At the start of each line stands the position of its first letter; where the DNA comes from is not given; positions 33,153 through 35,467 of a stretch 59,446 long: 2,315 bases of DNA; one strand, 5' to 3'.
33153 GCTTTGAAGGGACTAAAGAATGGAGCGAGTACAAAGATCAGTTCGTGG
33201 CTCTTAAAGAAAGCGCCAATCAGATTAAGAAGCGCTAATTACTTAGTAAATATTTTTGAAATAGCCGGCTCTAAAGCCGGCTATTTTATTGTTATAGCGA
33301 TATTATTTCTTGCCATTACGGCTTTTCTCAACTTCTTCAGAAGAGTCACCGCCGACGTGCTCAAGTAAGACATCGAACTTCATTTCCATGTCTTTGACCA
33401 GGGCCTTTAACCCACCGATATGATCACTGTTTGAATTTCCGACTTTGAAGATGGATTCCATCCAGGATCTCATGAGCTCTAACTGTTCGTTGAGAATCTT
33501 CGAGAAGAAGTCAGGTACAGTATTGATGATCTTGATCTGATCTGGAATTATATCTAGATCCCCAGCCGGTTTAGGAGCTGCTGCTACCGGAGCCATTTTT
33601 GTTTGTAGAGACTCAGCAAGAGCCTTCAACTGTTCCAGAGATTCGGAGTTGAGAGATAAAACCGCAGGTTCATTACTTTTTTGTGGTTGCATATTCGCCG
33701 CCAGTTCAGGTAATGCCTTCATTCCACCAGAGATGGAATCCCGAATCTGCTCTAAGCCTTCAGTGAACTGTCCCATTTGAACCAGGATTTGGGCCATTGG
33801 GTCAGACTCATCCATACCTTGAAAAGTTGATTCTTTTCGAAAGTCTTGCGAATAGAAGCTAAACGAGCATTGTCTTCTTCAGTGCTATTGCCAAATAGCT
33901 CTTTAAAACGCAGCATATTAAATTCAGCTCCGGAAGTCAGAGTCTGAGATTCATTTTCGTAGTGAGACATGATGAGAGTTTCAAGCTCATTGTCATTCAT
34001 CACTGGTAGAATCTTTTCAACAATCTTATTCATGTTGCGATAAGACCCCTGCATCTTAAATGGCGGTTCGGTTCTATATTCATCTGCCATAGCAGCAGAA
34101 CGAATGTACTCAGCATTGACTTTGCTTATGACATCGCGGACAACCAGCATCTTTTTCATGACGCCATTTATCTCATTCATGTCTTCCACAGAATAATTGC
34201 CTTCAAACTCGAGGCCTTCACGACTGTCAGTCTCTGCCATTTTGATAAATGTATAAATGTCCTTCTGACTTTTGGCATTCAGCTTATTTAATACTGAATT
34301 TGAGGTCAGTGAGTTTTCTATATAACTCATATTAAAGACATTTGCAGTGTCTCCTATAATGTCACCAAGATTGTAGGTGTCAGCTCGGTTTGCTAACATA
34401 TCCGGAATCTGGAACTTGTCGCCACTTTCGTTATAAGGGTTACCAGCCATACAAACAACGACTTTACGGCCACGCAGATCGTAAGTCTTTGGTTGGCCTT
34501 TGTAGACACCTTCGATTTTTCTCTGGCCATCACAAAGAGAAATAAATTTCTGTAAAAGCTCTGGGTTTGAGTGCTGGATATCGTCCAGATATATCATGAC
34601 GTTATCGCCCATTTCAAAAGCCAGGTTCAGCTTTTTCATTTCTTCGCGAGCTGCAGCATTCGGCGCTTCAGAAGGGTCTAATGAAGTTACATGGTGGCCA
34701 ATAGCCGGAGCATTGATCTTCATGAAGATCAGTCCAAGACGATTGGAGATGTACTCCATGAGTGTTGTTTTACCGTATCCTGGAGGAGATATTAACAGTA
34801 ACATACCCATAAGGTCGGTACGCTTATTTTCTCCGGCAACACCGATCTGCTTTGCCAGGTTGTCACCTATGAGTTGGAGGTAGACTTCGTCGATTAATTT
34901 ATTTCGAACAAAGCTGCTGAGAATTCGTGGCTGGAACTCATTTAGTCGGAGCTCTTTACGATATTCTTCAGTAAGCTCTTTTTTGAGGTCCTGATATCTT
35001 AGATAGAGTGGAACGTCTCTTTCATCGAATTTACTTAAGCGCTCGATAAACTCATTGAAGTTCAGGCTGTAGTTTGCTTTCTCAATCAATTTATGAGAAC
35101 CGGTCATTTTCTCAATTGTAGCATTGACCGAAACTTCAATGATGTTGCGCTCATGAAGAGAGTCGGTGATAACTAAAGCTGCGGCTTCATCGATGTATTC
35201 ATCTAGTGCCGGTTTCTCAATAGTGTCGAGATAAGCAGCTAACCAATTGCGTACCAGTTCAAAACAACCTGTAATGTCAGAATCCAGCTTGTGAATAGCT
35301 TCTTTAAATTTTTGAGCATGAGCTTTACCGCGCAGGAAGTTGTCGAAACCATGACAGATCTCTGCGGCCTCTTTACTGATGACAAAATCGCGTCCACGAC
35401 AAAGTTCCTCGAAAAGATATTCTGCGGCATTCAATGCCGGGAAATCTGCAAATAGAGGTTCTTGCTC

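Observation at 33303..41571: Four-gene operon coupling a flotillin/NfeD pair to a giant MoxR/dynein-type AAA+ protein: candidate undescribed membrane-microdomain system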

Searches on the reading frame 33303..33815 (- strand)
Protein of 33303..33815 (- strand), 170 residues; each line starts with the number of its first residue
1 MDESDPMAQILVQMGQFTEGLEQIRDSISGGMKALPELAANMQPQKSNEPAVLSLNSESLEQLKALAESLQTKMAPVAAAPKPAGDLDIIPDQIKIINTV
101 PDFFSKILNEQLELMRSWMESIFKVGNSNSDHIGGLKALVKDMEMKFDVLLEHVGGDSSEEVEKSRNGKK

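Call 4: search_protein_families(library=pfam, proteins=[window:33303-33815:-], max_evalue=0.01)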
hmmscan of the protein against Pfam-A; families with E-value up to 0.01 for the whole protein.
window:33303-33815:- (170 aa): 0 families

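Call 5: search_protein_families(library=ncbifam, proteins=[window:33303-33815:-], max_evalue=0.01)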
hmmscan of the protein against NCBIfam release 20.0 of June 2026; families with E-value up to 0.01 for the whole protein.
window:33303-33815:- (170 aa): 0 families

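Call 6: search_protein_families(library=padloc, proteins=[window:33303-33815:-], max_evalue=0.01)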
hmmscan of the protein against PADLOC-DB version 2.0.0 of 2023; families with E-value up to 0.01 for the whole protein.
window:33303-33815:- (170 aa): 0 families

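Call 32: list_cluster_members(proteins=[window:33303-33815:-, window:38715-40913:-, window:40927-41571:-])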
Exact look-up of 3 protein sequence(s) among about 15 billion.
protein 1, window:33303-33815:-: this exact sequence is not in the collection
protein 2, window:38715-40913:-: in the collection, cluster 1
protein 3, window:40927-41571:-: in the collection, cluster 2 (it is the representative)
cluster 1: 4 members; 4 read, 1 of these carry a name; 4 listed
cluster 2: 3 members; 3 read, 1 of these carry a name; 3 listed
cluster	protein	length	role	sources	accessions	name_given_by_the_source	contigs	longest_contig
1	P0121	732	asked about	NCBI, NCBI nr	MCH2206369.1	MAG: flotillin family protein [Lentisphaerales bacterium] | flotillin family protein [Lentisphaerales bacterium]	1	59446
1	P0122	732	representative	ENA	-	-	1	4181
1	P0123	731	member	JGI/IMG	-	-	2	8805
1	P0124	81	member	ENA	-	-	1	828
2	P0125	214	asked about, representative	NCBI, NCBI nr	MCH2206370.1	MAG: YqiJ family protein [Lentisphaerales bacterium] | YqiJ family protein [Lentisphaerales bacterium]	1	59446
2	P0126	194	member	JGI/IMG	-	-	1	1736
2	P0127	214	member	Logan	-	-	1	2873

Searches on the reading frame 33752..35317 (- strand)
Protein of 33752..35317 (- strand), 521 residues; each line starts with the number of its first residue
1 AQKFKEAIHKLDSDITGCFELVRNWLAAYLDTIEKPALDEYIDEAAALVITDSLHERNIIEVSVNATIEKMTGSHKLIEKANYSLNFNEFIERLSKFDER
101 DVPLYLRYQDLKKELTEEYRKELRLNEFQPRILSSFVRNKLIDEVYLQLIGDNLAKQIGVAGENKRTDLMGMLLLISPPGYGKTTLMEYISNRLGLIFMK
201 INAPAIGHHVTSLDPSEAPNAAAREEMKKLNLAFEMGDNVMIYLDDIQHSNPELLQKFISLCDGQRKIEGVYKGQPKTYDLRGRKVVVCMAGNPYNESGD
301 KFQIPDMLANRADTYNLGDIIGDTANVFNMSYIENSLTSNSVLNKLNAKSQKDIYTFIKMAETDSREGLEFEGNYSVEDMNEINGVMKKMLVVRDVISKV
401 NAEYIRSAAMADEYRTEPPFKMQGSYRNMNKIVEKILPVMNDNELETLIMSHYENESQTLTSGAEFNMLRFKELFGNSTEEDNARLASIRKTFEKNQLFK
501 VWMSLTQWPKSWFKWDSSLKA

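Call 50: predict_structure(alignment_id=A3)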
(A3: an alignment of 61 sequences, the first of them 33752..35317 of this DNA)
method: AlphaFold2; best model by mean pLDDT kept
length: 521 residues; sequences in the alignment: 61
mean_pLDDT: 78.7   pTM: 0.58
mean pLDDT of the five models: 78.7, 77.6, 76.6, 76.6, 75.3
residues with pLDDT >= 90: 50; 70-90: 381; 50-70: 69; < 50: 21
segments of 3 or more residues with pLDDT < 50: 130-137, 161-168
pLDDT, mean of each block of 10 residues (from residue 1): 79 85 88 78 84 70 75 85 83 88 92 85 62 50 72 71 46 73 75 81 84 85 85 80 87 83 76 85 81 71 74 69 72 80 74 84 82 84 90 89 79 79 83 90 92 86 85 88 88 80 56 51 48
secondary structure, 60 per line:
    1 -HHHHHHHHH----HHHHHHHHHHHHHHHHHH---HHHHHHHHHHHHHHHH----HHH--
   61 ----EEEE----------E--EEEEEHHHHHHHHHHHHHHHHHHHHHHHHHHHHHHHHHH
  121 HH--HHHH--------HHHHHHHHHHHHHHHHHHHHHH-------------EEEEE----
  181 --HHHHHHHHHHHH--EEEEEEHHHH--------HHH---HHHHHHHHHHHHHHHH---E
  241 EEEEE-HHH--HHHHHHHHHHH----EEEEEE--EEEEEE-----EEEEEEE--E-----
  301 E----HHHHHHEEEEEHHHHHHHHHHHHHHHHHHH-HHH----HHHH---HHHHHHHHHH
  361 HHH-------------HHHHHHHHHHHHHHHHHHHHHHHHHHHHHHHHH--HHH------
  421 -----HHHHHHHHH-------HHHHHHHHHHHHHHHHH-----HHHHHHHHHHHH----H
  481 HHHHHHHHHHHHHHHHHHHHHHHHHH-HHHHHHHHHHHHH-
elements in order: H2-10 H15-32 H36-51 E65-68 E82-86 H87-122 H125-128 H137-158 E172-176 H183-194 E197-202 H203-206 H221-236 E240-245 H252-262 E267-272 E275-280 E286-292 H306-311 E312-316 H317-335 H344-347 H351-363 H377-409 H426-434 H442-458 H464-475 H480-506 H508-520

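Call 52: fold_search(model_id=the predicted structure, library=pdb)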
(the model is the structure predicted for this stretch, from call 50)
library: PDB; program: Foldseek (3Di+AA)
matches with E <= 10: 1270; with E <= 0.001: 448
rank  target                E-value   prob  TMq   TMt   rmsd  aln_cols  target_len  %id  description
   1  9qh8_A                4.8e-07  1.00  0.29  0.54   7.6       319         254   15  reduced NorQ-NorD VWA domain complex from Paracoccus denitrificans (released 2026-03-25)
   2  9qh4_A                6.9e-07  1.00  0.30  0.56   8.8       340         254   13  NorQ hexamer from Paracoccus denitrificans (released 2026-03-25)
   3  9qh4_F                7.2e-07  1.00  0.30  0.55   9.6       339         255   13  NorQ hexamer from Paracoccus denitrificans (released 2026-03-25)
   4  9qhd_B                7.2e-07  1.00  0.23  0.42  13.4       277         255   14  NorQD complex state 1 from Jhaorihella thermophila (released 2026-03-25)
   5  9qh6_B                7.6e-07  1.00  0.30  0.55   7.3       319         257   13  NorQ in complex with NorD VWA domain from Paracoccus denitrificans (released 2026-03-25)
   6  9qhd_A                8.4e-07  1.00  0.23  0.43  13.9       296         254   14  NorQD complex state 1 from Jhaorihella thermophila (released 2026-03-25)
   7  9qh8_F                9.3e-07  1.00  0.31  0.57   7.5       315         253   15  reduced NorQ-NorD VWA domain complex from Paracoccus denitrificans (released 2026-03-25)
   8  9qh4_C                1.3e-06  1.00  0.30  0.55   7.5       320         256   14  NorQ hexamer from Paracoccus denitrificans (released 2026-03-25)
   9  9qhd_C                1.4e-06  1.00  0.22  0.41  13.5       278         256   14  NorQD complex state 1 from Jhaorihella thermophila (released 2026-03-25)
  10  9qhf_F                1.5e-06  1.00  0.29  0.57   7.9       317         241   13  NorQD complex state 3 from Jhaorihella thermophila (released 2026-03-25)
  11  9qhf_E                1.7e-06  1.00  0.23  0.44  11.9       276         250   14  NorQD complex state 3 from Jhaorihella thermophila (released 2026-03-25)
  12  9qhd_F                2.4e-06  1.00  0.23  0.44  13.2       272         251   14  NorQD complex state 1 from Jhaorihella thermophila (released 2026-03-25)
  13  6l1q_A                2.5e-06  1.00  0.28  0.48  10.2       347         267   10  Crystal structure of AfCbbQ2, a MoxR AAA+-ATPase and CbbQO-type Rubisco activase from Acidithiobacillus ferrooxidans (released 2019-12-18)
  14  9qh8_C                3.1e-06  1.00  0.29  0.52   7.9       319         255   12  reduced NorQ-NorD VWA domain complex from Paracoccus denitrificans (released 2026-03-25)
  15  9qh7_E                4.2e-06  1.00  0.27  0.50   8.1       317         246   12  NorQ in complex with NorD VWA domain steep staircase subset 1 from Paracoccus denitrificans (released 2026-03-25)
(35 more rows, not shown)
